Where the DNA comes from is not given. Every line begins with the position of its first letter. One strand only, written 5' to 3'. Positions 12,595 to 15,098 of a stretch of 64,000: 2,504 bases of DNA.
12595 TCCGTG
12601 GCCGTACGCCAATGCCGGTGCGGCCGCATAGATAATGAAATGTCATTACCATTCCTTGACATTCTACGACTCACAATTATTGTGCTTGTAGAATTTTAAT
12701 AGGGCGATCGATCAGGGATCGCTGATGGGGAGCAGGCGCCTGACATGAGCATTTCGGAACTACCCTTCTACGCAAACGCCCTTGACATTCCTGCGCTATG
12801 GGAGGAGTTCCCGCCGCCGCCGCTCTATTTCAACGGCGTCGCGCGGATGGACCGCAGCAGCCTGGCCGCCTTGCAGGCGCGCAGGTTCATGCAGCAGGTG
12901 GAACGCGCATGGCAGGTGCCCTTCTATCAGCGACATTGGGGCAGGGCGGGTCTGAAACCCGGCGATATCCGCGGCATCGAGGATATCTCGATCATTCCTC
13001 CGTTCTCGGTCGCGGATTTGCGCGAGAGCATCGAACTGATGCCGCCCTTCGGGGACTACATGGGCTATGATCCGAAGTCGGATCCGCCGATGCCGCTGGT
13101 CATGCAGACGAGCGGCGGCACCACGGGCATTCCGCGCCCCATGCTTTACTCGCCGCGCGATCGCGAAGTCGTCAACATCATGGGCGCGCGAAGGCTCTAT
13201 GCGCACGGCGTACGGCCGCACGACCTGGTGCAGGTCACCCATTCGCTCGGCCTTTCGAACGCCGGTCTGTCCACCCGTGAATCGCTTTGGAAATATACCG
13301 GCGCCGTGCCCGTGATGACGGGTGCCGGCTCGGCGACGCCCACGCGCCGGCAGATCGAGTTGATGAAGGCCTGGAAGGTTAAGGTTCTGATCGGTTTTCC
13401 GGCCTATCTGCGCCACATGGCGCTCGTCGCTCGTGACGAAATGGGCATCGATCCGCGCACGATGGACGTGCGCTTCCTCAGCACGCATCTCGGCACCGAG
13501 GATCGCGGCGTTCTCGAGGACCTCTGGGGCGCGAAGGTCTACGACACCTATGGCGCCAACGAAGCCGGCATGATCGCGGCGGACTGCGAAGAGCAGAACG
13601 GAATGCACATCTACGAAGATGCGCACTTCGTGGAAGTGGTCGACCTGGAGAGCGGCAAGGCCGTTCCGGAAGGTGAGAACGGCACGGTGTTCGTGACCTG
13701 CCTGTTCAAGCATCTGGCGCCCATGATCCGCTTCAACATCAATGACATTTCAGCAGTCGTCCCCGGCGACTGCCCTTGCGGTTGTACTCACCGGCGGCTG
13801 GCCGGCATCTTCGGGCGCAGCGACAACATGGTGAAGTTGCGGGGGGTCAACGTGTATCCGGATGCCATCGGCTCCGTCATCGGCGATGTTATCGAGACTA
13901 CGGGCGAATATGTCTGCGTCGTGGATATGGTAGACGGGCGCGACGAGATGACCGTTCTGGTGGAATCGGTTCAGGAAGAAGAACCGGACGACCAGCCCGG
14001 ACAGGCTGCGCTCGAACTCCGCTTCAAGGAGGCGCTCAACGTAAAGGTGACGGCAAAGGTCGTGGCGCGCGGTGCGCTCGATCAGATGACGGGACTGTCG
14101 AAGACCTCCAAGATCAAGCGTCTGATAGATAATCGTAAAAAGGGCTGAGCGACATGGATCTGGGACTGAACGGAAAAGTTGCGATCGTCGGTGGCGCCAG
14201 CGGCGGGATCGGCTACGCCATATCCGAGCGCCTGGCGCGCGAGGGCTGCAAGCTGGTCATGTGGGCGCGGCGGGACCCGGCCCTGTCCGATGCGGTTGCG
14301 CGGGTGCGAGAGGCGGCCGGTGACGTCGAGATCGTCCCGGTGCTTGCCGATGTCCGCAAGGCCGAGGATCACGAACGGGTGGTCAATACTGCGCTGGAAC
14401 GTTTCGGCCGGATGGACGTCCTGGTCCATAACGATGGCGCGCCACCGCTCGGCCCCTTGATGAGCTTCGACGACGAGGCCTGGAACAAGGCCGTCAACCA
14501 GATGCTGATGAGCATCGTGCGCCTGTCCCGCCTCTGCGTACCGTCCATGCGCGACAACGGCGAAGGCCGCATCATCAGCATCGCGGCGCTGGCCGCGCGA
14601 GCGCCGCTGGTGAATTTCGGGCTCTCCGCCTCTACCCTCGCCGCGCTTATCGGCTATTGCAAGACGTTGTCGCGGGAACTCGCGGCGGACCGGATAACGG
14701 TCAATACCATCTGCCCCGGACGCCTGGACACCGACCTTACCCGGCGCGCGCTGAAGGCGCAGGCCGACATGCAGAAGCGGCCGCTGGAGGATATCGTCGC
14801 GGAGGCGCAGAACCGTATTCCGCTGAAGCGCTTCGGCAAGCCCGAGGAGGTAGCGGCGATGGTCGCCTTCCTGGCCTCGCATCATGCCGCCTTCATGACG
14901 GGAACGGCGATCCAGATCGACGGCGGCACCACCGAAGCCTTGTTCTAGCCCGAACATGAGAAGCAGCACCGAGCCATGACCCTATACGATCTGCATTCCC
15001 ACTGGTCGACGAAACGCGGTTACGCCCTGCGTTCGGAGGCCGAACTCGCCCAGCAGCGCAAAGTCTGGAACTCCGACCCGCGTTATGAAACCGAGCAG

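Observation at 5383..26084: About 20 kb block of family-level-only enzymes that looks like one regulon of unknown substrate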

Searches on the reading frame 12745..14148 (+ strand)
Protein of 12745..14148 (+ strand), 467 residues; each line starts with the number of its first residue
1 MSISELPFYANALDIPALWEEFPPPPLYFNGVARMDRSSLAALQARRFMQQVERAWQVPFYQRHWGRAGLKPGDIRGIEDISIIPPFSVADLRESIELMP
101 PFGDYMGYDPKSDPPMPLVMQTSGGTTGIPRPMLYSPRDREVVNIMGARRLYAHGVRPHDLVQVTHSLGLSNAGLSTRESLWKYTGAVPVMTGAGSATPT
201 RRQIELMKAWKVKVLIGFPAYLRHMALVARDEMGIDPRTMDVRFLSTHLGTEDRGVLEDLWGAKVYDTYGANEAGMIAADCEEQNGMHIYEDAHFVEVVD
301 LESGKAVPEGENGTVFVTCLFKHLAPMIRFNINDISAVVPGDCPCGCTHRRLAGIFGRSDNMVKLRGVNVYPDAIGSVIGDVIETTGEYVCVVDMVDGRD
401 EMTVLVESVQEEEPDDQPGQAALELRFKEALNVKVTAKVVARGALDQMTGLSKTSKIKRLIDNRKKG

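Call 3: search_protein_families(library=pfam, proteins=[window:12745-14148:+])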
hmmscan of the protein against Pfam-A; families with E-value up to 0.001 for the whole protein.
window:12745-14148:+ (467 aa): 2 families
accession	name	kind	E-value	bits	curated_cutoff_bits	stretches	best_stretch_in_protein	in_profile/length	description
PF14535.12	AMP-binding_C_2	-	5.9e-14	52.5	25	1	367-464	1-96/96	AMP-binding enzyme C-terminal domain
PF00501.34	AMP-binding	-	6.3e-07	29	29.9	1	110-317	157-374/384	AMP-binding enzyme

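Call 5: search_protein_families(library=ncbifam, proteins=[window:12745-14148:+], max_evalue=0.00001)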
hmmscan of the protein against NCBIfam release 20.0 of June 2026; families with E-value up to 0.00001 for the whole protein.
window:12745-14148:+ (467 aa): 7 families
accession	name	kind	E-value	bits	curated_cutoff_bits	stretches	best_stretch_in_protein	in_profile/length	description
NF041878.1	paak_haloarch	equivalog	2e-61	207.9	700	1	31-464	4-427/427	phenylacetate--CoA ligase PaaK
TIGR02155.1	PA_CoA_ligase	equivalog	6e-53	179.9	646.3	1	37-464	5-422/422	phenylacetate--CoA ligase PaaK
NF053551.1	FlxY_rubin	equivalog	1.1e-36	126.5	520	1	43-464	12-424/424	flexirubin biosynthesis putative acyl-CoA ligase FlxY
NF045666.1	DVU1553_fam_AMP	equivalog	6.9e-34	117.4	300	1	34-358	17-330/331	DVU_1553 family AMP-dependent CoA ligase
TIGR03335.1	F390_ftsA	equivalog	2.2e-27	95.9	458.7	1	32-396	6-369/445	coenzyme F390 synthetase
NF041217.1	BagE_FevW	exception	1.6e-20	73.5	800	1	39-449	12-396/424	bagremycin/ferroverdin synthetase BagE/FevW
TIGR02304.1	aden_form_hyp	equivalog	1.6e-10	40.6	251.9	1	201-412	177-381/430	F390 synthetase-related protein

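Call 22: find_related_loci(query=window:12745-14148:+, collection=genome_contigs, flank=10000)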
Query window:12745-14148:+ (467 aa) in genome_contigs; peptide patterns used: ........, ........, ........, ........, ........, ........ (x = any residue, [..] = any of these).
73 stretches matched a pattern; 3 encode a relative of the query (tblastn E <= 1e-3); 3 distinct loci.
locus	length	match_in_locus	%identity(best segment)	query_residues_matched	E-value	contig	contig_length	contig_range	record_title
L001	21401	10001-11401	97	1-467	0e+0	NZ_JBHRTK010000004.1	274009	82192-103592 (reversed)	Aquamicrobium soli strain KCTC 52165 platanus_K_17_124_4, whole genome shotgun sequence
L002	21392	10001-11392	63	1-465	0e+0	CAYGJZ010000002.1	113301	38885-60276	MAG TPA_asm: uncultured Gammaproteobacteria bacterium isolate ERP116193_co2_216 genome assembly, contig: NODE_559_length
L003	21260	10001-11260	34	37-466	7e-67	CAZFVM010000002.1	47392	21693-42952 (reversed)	MAG TPA_asm: uncultured Oscillospiraceae bacterium isolate binchicken_co157_702 genome assembly, contig: NODE_1340_lengt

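Call 35: search_protein_families(library=pfam, proteins=[L002:598-1641:+, L002:1568-2902:+, L002:2204-3424:-, L002:3948-5720:+, L002:5554-7461:+, L002:7445-9247:-, L002:9289-9897:+, L002:13256-14248:-, L002:19595-20563:+, L002:19760-20578:-], max_evalue=0.0001)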
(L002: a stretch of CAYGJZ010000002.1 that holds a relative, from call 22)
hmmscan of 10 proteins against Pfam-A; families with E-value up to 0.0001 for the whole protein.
L002:598-1641:+ (347 aa): 2 families
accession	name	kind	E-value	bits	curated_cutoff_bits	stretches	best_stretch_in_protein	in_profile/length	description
PF02800.25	Gp_dh_C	-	3.1e-56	189.8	24.4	1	171-327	1-158/158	Glyceraldehyde 3-phosphate dehydrogenase, C-terminal domain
PF00044.30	Gp_dh_N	-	8e-23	81.1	31.7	1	18-116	1-100/101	Glyceraldehyde 3-phosphate dehydrogenase, NAD binding domain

L002:1568-2902:+ (444 aa): 1 family
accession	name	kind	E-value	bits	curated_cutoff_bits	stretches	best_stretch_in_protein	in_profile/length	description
PF07690.21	MFS_1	-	1.6e-19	70.5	33.4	2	246-430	7-184/347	Major Facilitator Superfamily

L002:2204-3424:- (406 aa): 0 families

L002:3948-5720:+ (590 aa): 0 families

L002:5554-7461:+ (635 aa): 5 families
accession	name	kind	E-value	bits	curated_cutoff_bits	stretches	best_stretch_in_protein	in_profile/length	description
PF13649.12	Methyltransf_25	-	8.2e-21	74.9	27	1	414-506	1-97/97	Methyltransferase domain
PF08241.18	Methyltransf_11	-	2e-20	73.7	21.2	1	415-508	1-93/95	Methyltransferase domain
PF01209.24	Ubie_methyltran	-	9.6e-15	55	20.1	1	404-508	41-149/233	ubiE/COQ5 methyltransferase family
PF13847.12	Methyltransf_31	-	1.9e-11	44.2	27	1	410-511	3-110/145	Methyltransferase domain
PF08242.18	Methyltransf_12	-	1.2e-06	29.6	30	1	415-508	1-98/98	Methyltransferase domain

L002:7445-9247:- (600 aa): 0 families

L002:9289-9897:+ (202 aa): 5 families
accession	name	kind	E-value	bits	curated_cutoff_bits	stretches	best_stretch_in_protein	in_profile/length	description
PF13417.12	GST_N_3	-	4.4e-16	59.4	22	1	3-78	1-73/75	Glutathione S-transferase, N-terminal domain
PF13409.12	GST_N_2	-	4.5e-15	56.4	25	1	9-74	2-69/70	Glutathione S-transferase, N-terminal domain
PF02798.26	GST_N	-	1.1e-14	54.9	20.9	1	1-74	3-76/76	Glutathione S-transferase, N-terminal domain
PF13410.11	GST_C_2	-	3.1e-07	30.8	24.9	1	125-184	7-69/69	Glutathione S-transferase, C-terminal domain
PF00043.30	GST_C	-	2.4e-05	24.9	20.7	1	120-185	22-89/93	Glutathione S-transferase, C-terminal domain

L002:13256-14248:- (330 aa): 2 families
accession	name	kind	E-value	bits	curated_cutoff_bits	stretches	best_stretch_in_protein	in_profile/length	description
PF00107.32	ADH_zinc_N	-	7e-12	45.9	31.8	1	162-275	1-116/129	Zinc-binding dehydrogenase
PF08240.17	ADH_N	-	1.2e-09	38.8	23.5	1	31-117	2-103/104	Alcohol dehydrogenase GroES-like domain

L002:19595-20563:+ (322 aa): 0 families

L002:19760-20578:- (272 aa): 2 families
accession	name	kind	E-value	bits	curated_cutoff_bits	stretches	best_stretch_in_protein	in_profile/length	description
PF13468.12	Glyoxalase_3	-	1.4e-39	136.4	25.1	1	29-203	1-176/176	Glyoxalase-like domain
PF13669.12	Glyoxalase_4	-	4.4e-09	37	27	1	30-126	1-95/109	Glyoxalase/Bleomycin resistance protein/Dioxygenase superfamily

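Call 50: search_solved_structures(query=window:12745-14148:+, max_evalue=1e-10)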
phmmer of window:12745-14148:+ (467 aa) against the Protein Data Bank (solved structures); distinct sequences matched with E-value up to 1e-10: 8.
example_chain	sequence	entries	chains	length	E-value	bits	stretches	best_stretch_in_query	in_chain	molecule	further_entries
4r1l_A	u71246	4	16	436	4.5e-60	206.6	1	32-463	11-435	Phenylacetate-coenzyme A ligase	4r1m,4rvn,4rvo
6hdw_A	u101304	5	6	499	1e-48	169.1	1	47-465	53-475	2-hydroxyisobutyryl-CoA synthetase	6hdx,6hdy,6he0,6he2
2y27_A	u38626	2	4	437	9.1e-43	149.5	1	26-465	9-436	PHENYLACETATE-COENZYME A LIGASE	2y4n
2y4o_A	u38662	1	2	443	6.2e-41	143.5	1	32-465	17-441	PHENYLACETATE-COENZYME A LIGASE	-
6wuq_A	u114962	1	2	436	5.3e-19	71.2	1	38-349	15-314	AjiA1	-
9s3l_A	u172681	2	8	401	2.4e-18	69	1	182-372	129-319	Phenylacetate-CoA ligase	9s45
6siw_A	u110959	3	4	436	2.8e-16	62.2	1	40-347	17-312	PaaK-like ligase (AMP-dependent synthetase and ligase) | AMP-dependent synthetase and ligase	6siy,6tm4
6siw_B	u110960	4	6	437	2.8e-16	62.2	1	40-347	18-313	PaaK-like ligase (AMP-dependent synthetase and ligase) | AMP-dependent synthetase and ligase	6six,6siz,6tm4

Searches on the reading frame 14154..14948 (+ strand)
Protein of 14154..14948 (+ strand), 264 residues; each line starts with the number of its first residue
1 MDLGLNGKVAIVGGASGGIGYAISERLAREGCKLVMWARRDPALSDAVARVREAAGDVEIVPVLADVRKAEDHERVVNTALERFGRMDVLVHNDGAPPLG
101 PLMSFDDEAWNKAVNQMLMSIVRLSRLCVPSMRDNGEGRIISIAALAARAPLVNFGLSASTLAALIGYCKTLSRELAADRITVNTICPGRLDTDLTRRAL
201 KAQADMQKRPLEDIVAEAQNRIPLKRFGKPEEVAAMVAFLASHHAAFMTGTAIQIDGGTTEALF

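Call 3: search_protein_families(library=pfam, proteins=[window:14154-14948:+])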
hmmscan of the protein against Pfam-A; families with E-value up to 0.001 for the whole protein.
window:14154-14948:+ (264 aa): 4 families
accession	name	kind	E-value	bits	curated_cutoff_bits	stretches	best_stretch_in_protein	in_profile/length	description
PF13561.12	adh_short_C2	-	8.8e-52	176.5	27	1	14-260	1-236/236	Enoyl-(Acyl carrier protein) reductase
PF00106.31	adh_short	-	5.2e-43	147.2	26.6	1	8-201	1-192/195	short chain dehydrogenase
PF23441.1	SDR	-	3.9e-10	40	27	1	6-259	7-255/258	SDR-like rossmann domain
PF08659.16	KR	-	8.4e-09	36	22.6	1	11-130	4-125/180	KR domain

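Call 5: search_protein_families(library=ncbifam, proteins=[window:14154-14948:+], max_evalue=0.00001)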
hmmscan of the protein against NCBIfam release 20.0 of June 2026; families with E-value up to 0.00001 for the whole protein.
window:14154-14948:+ (264 aa): 225 families (the best 25 are shown)
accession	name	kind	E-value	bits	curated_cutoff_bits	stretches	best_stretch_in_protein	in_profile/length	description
NF005559.1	PRK07231.1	subfamily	7.9e-57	192.6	215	1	5-260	2-248/249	glucose 1-dehydrogenase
NF009466.0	PRK12826.1-2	subfamily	2.5e-56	190.9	222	1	8-260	4-245/248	3-oxoacyl-ACP reductase FabG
NF005095.0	PRK06523.1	subfamily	2.7e-53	181.1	231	1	3-261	6-259/261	oxidoreductase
NF006212.0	PRK08339.1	equivalog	2.1e-50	171.8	339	1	3-264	4-263/263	short chain dehydrogenase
TIGR01963.1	PHB_DH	subfamily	6.3e-50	169.8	307.05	1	8-260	2-253/255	3-hydroxybutyrate dehydrogenase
NF004779.0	PRK06125.1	subfamily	1.1e-49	169.3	261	1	1-260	1-254/259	short-chain dehydrogenase/reductase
NF004791.0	PRK06138.1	equivalog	1.2e-49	168.8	312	1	5-260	3-250/252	SDR family oxidoreductase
NF004198.0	PRK05653.1-3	equivalog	4.7e-49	167.1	296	1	5-259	5-246/248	3-oxoacyl-ACP reductase FabG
NF005681.0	PRK07478.1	subfamily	8.3e-49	166.2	267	1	5-259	4-249/254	SDR family oxidoreductase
NF004197.0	PRK05653.1-1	equivalog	2.2e-48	165.1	332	1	1-260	1-247/249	3-oxoacyl-ACP reductase FabG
NF009093.0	PRK12429.1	subfamily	2.3e-48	164.8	258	1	5-259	3-256/259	3-hydroxybutyrate dehydrogenase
TIGR01830.1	3oxo_ACP_reduc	equivalog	2.9e-48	164.7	297.75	1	10-259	1-238/239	3-oxoacyl-[acyl-carrier-protein] reductase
NF005468.0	PRK07062.1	equivalog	1.2e-47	162.7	266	1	2-260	3-262/265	SDR family oxidoreductase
NF052558.1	MBtsdlDhBudC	equivalog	3.6e-47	161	270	1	6-260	2-242/250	meso-2,3-butanediol dehydrogenase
TIGR01829.1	AcAcCoA_reduct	subfamily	5e-46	157.3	302.1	1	8-259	1-240/242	acetoacetyl-CoA reductase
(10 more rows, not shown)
